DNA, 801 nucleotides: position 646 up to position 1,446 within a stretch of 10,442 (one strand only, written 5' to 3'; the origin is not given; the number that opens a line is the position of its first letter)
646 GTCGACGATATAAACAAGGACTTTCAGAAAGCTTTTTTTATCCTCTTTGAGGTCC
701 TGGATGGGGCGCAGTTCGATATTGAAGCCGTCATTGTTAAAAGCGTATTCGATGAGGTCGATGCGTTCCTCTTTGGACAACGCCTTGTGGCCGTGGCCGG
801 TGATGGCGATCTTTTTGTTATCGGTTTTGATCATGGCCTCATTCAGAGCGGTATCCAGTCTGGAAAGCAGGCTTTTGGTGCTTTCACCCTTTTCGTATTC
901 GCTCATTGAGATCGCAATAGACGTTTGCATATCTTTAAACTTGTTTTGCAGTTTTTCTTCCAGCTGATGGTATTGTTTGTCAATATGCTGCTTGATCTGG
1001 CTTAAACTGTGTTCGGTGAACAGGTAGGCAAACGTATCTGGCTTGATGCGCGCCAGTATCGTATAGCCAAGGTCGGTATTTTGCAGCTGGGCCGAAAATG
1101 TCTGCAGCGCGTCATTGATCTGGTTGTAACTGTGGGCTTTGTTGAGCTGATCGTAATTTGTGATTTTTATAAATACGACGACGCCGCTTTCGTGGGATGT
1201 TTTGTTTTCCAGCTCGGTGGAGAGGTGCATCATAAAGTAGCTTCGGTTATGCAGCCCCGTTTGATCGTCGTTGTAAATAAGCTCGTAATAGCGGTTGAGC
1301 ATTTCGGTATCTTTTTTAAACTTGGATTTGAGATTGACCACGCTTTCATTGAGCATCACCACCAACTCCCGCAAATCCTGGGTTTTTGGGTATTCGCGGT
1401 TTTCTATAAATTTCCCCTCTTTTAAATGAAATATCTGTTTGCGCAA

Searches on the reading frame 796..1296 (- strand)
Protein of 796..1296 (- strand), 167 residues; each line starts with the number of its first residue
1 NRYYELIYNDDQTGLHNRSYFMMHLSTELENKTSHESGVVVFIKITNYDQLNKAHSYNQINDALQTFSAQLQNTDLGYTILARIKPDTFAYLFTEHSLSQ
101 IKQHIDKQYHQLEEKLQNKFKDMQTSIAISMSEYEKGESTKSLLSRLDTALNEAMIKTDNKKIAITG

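Call 38: search_solved_structures(query=window:796-1296:-, max_evalue=0.001, show_alignments=0)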
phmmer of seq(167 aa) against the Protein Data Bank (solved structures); distinct sequences matched with E-value up to 0.001: 7.
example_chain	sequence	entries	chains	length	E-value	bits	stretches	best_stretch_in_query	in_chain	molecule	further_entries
4wxo_A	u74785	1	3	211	4.1e-06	30.3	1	5-108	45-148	Uncharacterized protein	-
3pjw_A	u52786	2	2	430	4.5e-06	30.1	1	8-154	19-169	Cyclic dimeric GMP binding protein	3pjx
4wxw_A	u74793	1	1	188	1.9e-05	28.1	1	8-109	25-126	Uncharacterized protein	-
4urs_A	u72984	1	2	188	2.3e-05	27.8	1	6-152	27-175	DIGUANYLATE CYCLASE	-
3hva_A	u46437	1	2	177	0.00035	24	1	5-150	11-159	Protein FimX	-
4urq_U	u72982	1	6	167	0.00039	23.8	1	10-153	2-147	DIGUANYLATE CYCLASE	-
4urg_A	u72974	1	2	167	0.00041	23.8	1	10-153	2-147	DIGUANYLATE CYCLASE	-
